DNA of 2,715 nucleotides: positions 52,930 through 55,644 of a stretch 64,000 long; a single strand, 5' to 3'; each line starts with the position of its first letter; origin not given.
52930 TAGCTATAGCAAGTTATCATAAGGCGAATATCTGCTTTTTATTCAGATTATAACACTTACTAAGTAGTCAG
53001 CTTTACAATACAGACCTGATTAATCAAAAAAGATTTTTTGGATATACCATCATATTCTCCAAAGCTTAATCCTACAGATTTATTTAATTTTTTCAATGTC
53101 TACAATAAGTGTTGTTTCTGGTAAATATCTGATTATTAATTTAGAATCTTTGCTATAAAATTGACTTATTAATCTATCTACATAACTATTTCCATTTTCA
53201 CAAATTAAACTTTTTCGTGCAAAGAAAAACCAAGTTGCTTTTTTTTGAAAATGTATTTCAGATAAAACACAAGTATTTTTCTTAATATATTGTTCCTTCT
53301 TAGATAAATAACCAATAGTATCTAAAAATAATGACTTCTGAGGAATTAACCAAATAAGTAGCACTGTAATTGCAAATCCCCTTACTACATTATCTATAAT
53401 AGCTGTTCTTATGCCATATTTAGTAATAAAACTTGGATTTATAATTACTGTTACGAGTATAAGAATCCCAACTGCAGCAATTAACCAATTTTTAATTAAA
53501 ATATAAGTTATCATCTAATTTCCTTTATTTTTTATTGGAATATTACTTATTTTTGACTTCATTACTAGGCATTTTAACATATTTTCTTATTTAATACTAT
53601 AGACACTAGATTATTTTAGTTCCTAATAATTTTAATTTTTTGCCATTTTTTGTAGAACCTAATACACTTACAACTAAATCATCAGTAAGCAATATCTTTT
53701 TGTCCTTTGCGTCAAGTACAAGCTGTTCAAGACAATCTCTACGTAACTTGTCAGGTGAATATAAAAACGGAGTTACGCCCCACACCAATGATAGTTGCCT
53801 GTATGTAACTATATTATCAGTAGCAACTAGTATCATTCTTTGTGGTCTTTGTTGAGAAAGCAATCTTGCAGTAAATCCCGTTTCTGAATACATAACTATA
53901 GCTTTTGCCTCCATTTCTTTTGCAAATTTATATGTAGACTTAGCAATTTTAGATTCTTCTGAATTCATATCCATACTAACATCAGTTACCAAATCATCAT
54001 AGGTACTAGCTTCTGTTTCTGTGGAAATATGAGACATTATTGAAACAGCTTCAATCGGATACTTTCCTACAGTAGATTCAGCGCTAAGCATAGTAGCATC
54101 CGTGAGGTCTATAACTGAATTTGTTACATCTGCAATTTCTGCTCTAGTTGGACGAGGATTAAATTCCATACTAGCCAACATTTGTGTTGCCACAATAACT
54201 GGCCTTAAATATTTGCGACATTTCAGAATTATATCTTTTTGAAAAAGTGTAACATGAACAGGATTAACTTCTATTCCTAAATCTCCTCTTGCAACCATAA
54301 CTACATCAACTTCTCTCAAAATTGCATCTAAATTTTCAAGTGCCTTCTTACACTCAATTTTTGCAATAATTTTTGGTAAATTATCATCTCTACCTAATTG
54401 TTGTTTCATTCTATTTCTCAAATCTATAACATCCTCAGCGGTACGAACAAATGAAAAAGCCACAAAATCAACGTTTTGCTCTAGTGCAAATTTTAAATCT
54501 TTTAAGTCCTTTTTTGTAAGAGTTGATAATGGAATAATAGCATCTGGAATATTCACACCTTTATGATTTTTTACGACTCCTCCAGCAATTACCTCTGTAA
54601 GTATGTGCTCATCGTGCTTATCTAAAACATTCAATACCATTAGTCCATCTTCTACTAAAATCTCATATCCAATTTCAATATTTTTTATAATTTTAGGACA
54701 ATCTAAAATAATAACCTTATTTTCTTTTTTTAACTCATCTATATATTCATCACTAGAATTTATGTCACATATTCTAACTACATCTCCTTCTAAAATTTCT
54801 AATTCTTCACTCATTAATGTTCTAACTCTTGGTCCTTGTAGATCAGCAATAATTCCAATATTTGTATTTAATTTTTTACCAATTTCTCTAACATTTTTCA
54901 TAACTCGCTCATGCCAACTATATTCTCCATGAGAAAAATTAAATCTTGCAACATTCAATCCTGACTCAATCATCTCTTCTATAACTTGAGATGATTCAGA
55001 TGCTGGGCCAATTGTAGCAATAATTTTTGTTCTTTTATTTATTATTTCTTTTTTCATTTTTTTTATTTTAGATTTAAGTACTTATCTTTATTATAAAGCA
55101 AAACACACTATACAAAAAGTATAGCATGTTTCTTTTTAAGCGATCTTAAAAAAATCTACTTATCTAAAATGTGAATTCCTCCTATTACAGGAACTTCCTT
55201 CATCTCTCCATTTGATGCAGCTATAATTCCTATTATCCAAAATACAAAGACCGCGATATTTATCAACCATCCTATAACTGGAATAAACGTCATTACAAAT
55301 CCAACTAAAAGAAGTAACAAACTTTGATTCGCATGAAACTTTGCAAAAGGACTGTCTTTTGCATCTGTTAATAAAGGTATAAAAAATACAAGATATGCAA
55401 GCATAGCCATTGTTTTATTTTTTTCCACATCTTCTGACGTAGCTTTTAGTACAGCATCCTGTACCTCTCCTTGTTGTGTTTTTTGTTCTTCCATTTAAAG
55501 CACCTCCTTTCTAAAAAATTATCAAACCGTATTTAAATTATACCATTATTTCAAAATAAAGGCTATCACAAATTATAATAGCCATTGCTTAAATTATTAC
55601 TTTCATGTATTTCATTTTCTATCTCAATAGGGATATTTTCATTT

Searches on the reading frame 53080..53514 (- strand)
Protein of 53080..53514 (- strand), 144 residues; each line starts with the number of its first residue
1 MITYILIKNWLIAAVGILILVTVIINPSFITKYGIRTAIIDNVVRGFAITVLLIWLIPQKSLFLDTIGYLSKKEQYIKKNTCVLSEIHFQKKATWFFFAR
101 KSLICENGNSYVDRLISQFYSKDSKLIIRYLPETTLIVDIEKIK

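Call 10: search_protein_families(library=pfam, proteins=[window:53083-53514:-], max_evalue=0.01)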
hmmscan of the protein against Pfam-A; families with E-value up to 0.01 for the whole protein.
window:53083-53514:- (144 aa): 0 families

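Call 18: find_encoding_contigs(protein=window:53080-53514:-, flank=10000, max_places=10)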
Protein window:53080-53514:- (144 aa): 3 contigs read that carry it; 3 places shown.
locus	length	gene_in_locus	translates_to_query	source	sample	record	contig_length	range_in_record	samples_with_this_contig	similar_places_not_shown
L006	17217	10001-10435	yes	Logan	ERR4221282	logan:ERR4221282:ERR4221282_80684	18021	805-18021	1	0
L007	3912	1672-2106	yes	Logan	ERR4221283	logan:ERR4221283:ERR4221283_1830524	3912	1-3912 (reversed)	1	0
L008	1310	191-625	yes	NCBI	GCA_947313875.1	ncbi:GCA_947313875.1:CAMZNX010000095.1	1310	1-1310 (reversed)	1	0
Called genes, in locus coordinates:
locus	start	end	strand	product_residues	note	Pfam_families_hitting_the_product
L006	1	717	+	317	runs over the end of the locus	PF02388:FemAB, PF13480:Acetyltransf_6, PF02388:FemAB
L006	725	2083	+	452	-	PF08245:Mur_ligase_M, PF02875:Mur_ligase_C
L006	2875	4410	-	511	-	PF00155:Aminotran_1_2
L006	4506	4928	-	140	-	PF02681:DUF212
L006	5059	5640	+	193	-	PF04011:LemA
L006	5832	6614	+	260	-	PF00557:Peptidase_M24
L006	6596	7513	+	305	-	PF01435:Peptidase_M48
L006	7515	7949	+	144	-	-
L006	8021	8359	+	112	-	PF09685:MamF_MmsF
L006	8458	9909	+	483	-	PF00224:PK, PF02887:PK_C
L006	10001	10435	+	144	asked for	-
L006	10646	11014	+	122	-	-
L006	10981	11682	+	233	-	-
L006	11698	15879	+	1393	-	PF17802:SpaA (faint), PF13620:CarboxypepD_reg (faint), PF22904:NOMO1-like_2nd (faint), PF17210:SdrD_B, PF13715:CarbopepD_reg_2 (faint), PF17210:SdrD_B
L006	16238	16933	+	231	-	PF04203:Sortase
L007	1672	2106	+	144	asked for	-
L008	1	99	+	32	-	?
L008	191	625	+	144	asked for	-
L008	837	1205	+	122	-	-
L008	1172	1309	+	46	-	?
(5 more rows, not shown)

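Call 36: list_cluster_members(proteins=[window:53083-53514:-, window:53609-55057:-, window:52504-52869:-, window:51836-52534:-, window:47639-51817:-, window:46585-47277:-])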
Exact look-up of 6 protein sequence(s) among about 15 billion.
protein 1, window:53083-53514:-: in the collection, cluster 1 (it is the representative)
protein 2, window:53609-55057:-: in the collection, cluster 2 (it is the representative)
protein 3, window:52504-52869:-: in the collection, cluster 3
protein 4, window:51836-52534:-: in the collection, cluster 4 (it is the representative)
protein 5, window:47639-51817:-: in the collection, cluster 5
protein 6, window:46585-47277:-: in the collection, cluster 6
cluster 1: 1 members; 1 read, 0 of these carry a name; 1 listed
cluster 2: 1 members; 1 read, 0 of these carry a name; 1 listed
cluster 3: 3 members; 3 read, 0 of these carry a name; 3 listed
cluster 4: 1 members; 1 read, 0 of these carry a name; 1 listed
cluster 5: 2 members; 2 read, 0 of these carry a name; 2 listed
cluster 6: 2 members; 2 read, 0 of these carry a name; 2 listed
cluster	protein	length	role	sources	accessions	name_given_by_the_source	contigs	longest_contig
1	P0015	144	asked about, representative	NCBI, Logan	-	-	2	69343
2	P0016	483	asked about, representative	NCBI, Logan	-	-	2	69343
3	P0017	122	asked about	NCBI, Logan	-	-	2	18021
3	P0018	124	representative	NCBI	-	-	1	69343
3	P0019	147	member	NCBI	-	-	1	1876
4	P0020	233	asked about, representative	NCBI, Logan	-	-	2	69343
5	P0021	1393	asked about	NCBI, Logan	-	-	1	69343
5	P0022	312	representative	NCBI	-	-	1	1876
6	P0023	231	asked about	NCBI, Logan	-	-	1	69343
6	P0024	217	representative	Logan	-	-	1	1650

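Call 40: find_encoding_contigs(protein=P0019, flank=10000, max_places=10)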
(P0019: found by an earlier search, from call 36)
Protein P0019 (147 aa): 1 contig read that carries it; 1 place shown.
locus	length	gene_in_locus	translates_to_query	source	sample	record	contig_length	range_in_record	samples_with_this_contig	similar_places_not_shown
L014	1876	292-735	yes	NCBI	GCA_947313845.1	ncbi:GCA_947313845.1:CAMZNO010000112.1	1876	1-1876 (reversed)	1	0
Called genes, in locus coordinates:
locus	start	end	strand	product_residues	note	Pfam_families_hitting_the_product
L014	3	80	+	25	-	?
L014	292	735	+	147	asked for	-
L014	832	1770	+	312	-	PF17210:SdrD_B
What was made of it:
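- L008 and L014 are short contigs of 1.3 and 1.9 kb (calls 18, 40).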

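Call 61: search_protein_families(library=ncbifam, proteins=[window:53083-53514:-], max_evalue=0.01)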
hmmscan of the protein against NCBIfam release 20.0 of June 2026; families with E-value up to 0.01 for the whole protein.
window:53083-53514:- (144 aa): 1 family
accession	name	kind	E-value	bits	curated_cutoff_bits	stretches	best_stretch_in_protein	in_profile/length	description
NF047405.1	SensHisKinSapS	equivalog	7.4e-05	22.3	550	1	47-132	21-99/341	two-component system sensor histidine kinase SapS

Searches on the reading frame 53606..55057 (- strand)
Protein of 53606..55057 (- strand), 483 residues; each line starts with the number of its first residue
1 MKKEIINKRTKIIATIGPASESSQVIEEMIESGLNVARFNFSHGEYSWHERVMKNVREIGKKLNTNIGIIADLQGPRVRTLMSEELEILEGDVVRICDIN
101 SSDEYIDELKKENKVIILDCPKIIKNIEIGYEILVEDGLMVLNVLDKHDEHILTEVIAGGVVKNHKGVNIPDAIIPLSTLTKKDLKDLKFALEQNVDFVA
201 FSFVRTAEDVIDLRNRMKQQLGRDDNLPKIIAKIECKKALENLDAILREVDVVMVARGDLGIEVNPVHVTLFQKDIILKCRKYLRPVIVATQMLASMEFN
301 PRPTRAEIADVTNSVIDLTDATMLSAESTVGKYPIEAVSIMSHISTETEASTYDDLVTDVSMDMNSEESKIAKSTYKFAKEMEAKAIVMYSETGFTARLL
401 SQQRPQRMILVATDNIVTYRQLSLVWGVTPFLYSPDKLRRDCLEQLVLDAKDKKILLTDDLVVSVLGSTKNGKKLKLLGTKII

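Call 10: search_protein_families(library=pfam, proteins=[window:53609-55057:-], max_evalue=0.01)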
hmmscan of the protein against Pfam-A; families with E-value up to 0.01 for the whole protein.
window:53609-55057:- (483 aa): 3 families
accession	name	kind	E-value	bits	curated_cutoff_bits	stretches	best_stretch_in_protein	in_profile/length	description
PF00224.27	PK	-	1.3e-107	360.2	30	1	8-338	2-328/328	Pyruvate kinase, barrel domain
PF02887.21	PK_C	-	3.9e-22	78.9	28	1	370-471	2-103/114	Pyruvate kinase, alpha/beta domain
PF03328.21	HpcH_HpaI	-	0.00018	21.3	25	1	186-256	76-150/221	HpcH/HpaI aldolase/citrate lyase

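Call 14: find_related_loci(query=window:53609-55057:-, collection=genome_contigs, flank=10000)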
Query window:53609-55057:- (483 aa) in genome_contigs; peptide patterns used: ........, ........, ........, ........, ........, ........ (x = any residue, [..] = any of these).
324 stretches matched a pattern; 5 encode a relative of the query (tblastn E <= 1e-3); 5 distinct loci.
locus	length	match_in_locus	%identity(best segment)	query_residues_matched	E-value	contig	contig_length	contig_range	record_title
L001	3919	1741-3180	75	4-483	0e+0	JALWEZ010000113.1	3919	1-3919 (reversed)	MAG: Candidatus Moraniibacteriota bacterium isolate T11_metabat2_scaf2bin.017 T11_NODE_23477_length_3919_cov_1.847046, w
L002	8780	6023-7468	57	1-482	0e+0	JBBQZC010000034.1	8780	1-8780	MAG: Candidatus Moraniibacteriota bacterium isolate Co_metawrap_2195 Cmw_2195_k141_7841121_length_8780_cov_18.9833, whol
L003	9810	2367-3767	36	8-478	1e-94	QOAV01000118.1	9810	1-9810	MAG: Gammaproteobacteria bacterium isolate MAG 5 Ga0232639_1000742, whole genome shotgun sequence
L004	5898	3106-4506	36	8-478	1e-93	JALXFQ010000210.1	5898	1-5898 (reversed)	MAG: Gammaproteobacteria bacterium isolate V2_metabat2_scaf2bin.035 V2_NODE_2814_length_5898_cov_5.250563, whole genome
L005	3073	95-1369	40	8-436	4e-92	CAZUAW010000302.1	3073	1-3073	MAG TPA_asm: uncultured Thiotrichales bacterium isolate SRP345593_co1_92 genome assembly, contig: NODE_30094_length_3073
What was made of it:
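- Identity of the genome: the pyruvate kinase 0.7 kb upstream matches Candidatus Moraniibacteriota MAGs at 75% and 57% (call 14).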

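Call 19: find_encoding_contigs(protein=window:53606-55057:-, flank=10000, max_places=10)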
Protein window:53606-55057:- (483 aa): 2 contigs read that carry it; 2 places shown.
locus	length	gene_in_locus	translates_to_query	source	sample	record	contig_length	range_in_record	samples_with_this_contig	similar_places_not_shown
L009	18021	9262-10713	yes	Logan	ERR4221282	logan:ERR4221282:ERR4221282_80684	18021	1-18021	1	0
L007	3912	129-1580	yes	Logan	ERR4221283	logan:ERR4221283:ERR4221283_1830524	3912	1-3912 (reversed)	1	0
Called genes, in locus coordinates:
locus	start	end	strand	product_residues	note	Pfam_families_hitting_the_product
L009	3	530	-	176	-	?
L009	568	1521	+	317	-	PF02388:FemAB, PF13480:Acetyltransf_6, PF02388:FemAB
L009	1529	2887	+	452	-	PF08245:Mur_ligase_M, PF02875:Mur_ligase_C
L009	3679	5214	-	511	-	PF00155:Aminotran_1_2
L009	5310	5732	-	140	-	PF02681:DUF212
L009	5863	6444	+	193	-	PF04011:LemA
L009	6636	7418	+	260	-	PF00557:Peptidase_M24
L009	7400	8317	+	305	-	PF01435:Peptidase_M48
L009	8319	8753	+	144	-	-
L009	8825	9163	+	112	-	PF09685:MamF_MmsF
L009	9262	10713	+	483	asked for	PF00224:PK, PF02887:PK_C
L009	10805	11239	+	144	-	-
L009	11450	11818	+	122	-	-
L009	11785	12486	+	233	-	-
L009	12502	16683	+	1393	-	PF17802:SpaA (faint), PF13620:CarboxypepD_reg (faint), PF22904:NOMO1-like_2nd (faint), PF17210:SdrD_B, PF13715:CarbopepD_reg_2 (faint), PF17210:SdrD_B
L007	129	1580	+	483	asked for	PF00224:PK, PF02887:PK_C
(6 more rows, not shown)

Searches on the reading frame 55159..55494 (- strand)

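Call 10: search_protein_families(library=pfam, proteins=[window:55159-55494:-], max_evalue=0.01)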
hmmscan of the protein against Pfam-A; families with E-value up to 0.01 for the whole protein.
window:55159-55494:- (112 aa): 1 family
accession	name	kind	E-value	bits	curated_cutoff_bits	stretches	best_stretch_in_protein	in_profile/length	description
PF09685.15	DUF4870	-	0.0055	17.1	25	0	39-103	28-102/107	Domain of unknown function (DUF4870)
